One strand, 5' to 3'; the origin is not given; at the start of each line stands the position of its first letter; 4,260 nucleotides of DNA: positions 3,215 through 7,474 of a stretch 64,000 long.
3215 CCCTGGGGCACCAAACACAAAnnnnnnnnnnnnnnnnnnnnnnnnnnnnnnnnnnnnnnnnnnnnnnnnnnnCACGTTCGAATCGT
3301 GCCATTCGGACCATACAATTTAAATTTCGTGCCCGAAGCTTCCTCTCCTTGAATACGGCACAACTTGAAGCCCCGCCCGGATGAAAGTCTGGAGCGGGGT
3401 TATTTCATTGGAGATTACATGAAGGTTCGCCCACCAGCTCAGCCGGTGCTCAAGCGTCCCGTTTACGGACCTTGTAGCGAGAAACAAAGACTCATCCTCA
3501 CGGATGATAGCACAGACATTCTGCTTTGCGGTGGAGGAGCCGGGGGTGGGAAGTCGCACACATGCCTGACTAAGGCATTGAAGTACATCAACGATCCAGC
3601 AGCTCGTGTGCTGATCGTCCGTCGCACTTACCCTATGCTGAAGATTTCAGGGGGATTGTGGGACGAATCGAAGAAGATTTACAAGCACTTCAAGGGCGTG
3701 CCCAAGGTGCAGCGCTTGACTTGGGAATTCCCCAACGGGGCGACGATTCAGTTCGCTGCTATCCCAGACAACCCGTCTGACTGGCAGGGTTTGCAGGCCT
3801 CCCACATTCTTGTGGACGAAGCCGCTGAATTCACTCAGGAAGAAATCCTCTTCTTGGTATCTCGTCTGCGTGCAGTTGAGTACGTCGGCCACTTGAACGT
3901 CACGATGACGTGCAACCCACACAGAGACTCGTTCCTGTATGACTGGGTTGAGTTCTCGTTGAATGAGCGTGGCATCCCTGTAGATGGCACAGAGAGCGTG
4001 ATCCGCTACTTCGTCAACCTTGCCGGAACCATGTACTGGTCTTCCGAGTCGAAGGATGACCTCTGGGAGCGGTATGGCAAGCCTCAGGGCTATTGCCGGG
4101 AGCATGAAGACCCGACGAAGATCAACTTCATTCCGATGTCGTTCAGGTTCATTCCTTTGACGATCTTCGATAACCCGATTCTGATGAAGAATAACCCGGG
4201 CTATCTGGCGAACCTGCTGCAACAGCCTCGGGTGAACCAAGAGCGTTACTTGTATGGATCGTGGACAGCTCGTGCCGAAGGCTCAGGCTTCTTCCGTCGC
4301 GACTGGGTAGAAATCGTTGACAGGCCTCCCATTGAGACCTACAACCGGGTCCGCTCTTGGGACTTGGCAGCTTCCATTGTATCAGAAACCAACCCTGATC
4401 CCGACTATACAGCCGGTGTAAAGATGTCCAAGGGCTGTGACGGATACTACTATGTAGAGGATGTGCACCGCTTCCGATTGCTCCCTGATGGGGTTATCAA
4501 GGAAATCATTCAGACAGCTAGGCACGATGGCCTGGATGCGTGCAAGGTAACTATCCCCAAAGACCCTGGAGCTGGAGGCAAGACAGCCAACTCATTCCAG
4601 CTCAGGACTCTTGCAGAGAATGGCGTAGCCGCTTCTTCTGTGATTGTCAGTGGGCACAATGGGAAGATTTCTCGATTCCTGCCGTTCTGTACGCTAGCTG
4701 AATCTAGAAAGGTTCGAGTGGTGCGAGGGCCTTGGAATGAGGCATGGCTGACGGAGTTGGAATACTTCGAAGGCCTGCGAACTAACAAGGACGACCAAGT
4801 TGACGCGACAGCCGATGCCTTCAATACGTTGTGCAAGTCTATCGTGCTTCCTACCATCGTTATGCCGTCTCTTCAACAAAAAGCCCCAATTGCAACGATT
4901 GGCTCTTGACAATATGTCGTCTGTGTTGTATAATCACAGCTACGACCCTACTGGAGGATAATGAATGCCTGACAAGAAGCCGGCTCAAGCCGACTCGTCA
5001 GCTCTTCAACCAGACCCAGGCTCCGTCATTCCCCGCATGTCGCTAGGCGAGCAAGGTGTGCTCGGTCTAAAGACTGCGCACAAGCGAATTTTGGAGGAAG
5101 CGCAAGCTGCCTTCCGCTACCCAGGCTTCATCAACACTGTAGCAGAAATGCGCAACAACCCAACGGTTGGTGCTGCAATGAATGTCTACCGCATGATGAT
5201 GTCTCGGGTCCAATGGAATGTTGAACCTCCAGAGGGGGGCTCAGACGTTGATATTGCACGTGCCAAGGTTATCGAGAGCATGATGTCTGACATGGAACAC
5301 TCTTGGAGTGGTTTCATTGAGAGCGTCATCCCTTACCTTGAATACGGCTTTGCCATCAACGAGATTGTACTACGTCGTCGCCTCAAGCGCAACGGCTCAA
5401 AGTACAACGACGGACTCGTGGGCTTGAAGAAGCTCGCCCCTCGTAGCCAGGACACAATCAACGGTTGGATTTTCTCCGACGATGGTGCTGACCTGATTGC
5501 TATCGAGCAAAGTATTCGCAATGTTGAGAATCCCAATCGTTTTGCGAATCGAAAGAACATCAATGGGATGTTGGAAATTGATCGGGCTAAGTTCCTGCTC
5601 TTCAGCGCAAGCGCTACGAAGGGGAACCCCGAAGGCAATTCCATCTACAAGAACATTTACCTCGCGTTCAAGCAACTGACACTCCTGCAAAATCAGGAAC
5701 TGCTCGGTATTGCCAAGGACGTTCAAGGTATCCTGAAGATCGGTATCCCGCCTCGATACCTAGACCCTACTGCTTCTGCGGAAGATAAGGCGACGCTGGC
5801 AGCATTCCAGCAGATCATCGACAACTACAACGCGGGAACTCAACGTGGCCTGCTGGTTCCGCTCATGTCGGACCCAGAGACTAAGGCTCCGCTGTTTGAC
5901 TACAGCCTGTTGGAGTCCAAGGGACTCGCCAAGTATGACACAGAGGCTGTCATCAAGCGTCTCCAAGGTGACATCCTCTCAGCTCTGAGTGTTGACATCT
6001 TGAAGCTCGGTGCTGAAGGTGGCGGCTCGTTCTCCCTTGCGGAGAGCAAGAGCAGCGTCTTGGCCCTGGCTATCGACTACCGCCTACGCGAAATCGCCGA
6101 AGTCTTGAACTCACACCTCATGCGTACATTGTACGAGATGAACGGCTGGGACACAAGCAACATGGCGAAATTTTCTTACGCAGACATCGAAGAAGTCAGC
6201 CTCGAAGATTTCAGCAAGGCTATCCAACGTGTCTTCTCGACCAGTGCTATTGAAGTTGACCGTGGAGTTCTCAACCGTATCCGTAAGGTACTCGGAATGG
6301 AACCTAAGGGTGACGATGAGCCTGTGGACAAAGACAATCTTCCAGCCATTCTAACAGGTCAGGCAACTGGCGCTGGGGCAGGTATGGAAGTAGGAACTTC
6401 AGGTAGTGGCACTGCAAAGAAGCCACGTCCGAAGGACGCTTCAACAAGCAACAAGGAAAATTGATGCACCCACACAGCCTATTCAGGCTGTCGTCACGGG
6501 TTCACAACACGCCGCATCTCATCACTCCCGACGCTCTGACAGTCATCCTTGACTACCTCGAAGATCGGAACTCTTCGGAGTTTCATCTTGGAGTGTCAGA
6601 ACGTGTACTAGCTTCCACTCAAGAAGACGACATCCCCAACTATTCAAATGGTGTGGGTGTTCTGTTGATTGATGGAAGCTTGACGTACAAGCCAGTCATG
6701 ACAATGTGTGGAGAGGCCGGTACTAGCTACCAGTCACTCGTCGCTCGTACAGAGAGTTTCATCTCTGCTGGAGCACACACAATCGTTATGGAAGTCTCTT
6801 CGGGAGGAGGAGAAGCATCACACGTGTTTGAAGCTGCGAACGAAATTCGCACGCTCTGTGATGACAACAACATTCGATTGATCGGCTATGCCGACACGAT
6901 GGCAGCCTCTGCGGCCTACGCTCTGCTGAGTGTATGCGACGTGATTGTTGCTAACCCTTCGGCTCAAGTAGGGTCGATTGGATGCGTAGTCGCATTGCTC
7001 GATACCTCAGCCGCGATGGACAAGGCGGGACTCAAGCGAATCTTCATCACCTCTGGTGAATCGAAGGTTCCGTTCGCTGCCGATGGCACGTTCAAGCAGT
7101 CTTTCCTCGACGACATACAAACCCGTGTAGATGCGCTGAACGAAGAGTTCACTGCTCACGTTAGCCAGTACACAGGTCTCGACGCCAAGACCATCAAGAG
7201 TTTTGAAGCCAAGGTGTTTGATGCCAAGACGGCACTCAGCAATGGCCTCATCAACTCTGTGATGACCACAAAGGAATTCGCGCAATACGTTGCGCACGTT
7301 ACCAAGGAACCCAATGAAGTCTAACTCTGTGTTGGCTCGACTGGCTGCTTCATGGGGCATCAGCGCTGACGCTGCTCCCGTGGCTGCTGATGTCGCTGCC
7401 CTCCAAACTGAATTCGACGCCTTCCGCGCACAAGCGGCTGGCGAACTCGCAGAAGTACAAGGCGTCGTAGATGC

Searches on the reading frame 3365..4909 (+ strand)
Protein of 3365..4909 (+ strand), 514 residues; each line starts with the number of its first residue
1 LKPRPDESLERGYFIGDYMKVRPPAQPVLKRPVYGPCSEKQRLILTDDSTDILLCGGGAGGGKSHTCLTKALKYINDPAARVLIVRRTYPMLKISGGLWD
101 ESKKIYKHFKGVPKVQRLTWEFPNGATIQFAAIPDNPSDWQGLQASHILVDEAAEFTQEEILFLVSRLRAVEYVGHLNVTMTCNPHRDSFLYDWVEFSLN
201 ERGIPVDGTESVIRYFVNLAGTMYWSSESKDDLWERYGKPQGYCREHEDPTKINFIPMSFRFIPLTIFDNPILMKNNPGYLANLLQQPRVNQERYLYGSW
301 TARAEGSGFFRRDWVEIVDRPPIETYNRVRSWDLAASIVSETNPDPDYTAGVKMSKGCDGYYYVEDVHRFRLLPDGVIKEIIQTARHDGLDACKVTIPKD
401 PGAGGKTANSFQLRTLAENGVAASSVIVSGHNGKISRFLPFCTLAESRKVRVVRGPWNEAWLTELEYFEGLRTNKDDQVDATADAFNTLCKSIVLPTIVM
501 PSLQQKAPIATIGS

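Call 25: search_protein_families(library=phrogs, proteins=[window:3365-4909:+], max_evalue=0.001)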
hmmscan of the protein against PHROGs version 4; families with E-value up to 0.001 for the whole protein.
window:3365-4909:+ (514 aa): 9 families
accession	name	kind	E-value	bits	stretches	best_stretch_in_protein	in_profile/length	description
phrog_979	-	head and packaging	7.8e-154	514.8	1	29-504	146-614/642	terminase large subunit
phrog_9526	-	head and packaging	1.2e-46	160.4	1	33-301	7-271/280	terminase large subunit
phrog_9453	-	head and packaging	2.4e-39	136.3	1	299-505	2-231/233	terminase large subunit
phrog_2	-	head and packaging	1.9e-23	84.2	1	30-481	261-584/807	terminase large subunit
phrog_12171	-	head and packaging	2.8e-20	73.5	1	394-491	6-97/110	terminase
phrog_38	-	head and packaging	1.7e-17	64.4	1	303-494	521-708/760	terminase large subunit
phrog_3717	-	head and packaging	3e-05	24.6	1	57-188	30-167/277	terminase large subunit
phrog_15848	-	head and packaging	0.00016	22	1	40-172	8-141/272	terminase large subunit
phrog_170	-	other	0.00064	20.2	0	36-96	75-136/323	PhoH-like phosphate starvation-inducible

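Call 47: search_dna_similar(query=window:3365-4909:+, collection=phages, mode=protein, max_rows=15, max_evalue=1e-10)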
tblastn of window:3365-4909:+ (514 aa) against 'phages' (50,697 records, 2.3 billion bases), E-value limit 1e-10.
Records with a match: 1334; places in all: 1340; records where one place covers at least 80% of the query: 1126.
Best place of each record, by identity: <60% 1334.
By first word of the organism name: Escherichia 340; Pseudomonas 231; Vibrio 147; Rheinheimera 115; Salmonella 97; Acinetobacter 92; Klebsiella 40; Erwinia 35; Shigella 24; Campylobacter 24; and 43 more.
By host as written in the record: - 188; Rheinheimera sp. BAL341 115; Escherichia coli 99; Pseudomonas aeruginosa 71; Escherichia coli K-12 MG1655 50; Acinetobacter baumannii 37; Pseudomonas aeruginosa PAO1 26; Campylobacter jejuni 22; and 326 more.
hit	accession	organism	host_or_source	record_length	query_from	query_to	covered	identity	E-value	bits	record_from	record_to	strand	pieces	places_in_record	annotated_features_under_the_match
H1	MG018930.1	Pseudomonas phage ventosus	Pseudomonas syringae pv. avii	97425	16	509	96%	38.7%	5e-92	313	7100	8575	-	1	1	terminase-like family protein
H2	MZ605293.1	Pseudomonas phage UAVern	Pseudomonas sp.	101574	14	509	96%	38.2%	6e-92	312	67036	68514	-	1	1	putative terminase large subunit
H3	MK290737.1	Pectobacterium phage Arno162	Pectobacterium atrosepticum SCRI1043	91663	63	500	85%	43.2%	4e-92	313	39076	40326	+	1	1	hypothetical protein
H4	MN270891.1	Pectobacterium phage Wc4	Pectobacterium carotovorum subsp. ...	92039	63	500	85%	43.0%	1e-91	312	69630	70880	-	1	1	hypothetical protein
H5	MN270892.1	Pectobacterium phage Wc4-1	Pectobacterium carotovorum subsp. ...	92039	63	500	85%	43.0%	1e-91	312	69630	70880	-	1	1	hypothetical protein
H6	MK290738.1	Pectobacterium phage Arno18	Pectobacterium carotovorum subsp. ...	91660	63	500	85%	42.7%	1e-90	308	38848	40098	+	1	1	terminase large subunit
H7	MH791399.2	Pseudomonas phage PaGz-1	Pseudomonas aeruginosa PAO1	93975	63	505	86%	42.2%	4e-98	330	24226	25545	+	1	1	terminase large subunit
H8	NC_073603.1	Pseudomonas phage PaGz-1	Pseudomonas aeruginosa PAO1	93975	63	505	86%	42.2%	4e-98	330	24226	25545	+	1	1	terminase large subunit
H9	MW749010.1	Hafnia phage vB_HpaM_SarahDanielle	Hafnia paralvei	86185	63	503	86%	42.3%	9e-92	312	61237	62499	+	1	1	putative terminase large subunit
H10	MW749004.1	Hafnia phage vB_HpaM_Zyzzx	Hafnia paralvei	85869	63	500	85%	42.6%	1e-91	311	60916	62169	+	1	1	putative terminase large subunit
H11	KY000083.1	Pseudomonas phage PA10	Pseudomonas aeruginosa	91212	63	505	86%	42.0%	1e-97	329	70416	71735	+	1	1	terminase large subunit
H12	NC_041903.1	Pseudomonas phage PA10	Pseudomonas aeruginosa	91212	63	505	86%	42.0%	1e-97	329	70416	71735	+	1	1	terminase large subunit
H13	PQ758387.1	Pseudomonas phage 37F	Pseudomonas aeruginosa 147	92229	63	505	86%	42.0%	1e-97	329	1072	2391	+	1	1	hypothetical protein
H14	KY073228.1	Pseudomonas phage Zigelbrucke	Pseudomonas aeruginosa PAO1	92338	63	505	86%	42.0%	1e-97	329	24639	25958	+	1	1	putative terminase large subunit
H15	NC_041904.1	Pseudomonas phage Zigelbrucke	Pseudomonas aeruginosa PAO1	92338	63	505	86%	42.0%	1e-97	329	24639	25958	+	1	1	terminase large subunit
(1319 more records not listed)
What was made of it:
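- Tried and rejected: The large terminase reaches only about 43% identity to cultured phages (call 47).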

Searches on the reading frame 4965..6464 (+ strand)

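Call 25: search_protein_families(library=phrogs, proteins=[window:4965-6464:+], max_evalue=0.001)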
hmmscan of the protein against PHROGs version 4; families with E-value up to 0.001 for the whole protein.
window:4965-6464:+ (499 aa): 2 families
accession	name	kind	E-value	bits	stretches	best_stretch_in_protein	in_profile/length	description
phrog_113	-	head and packaging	9.4e-62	210.5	1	23-461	30-427/1272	portal protein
phrog_30239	-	unknown function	4.8e-08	33.5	1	155-299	163-316/349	-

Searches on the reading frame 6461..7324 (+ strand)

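Call 25: search_protein_families(library=phrogs, proteins=[window:6461-7324:+], max_evalue=0.001)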
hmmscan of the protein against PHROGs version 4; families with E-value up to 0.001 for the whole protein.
window:6461-7324:+ (287 aa): 4 families
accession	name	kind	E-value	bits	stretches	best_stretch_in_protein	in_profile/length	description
phrog_53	-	head and packaging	2.8e-69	235.8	1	3-279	4-290/583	head maturation protease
phrog_33023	-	unknown function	1.1e-15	58.4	1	64-272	67-279/507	-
phrog_4759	-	unknown function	1.7e-07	32.2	1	63-188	80-204/209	-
phrog_16406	-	unknown function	0.00075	19.3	0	212-270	386-444/601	-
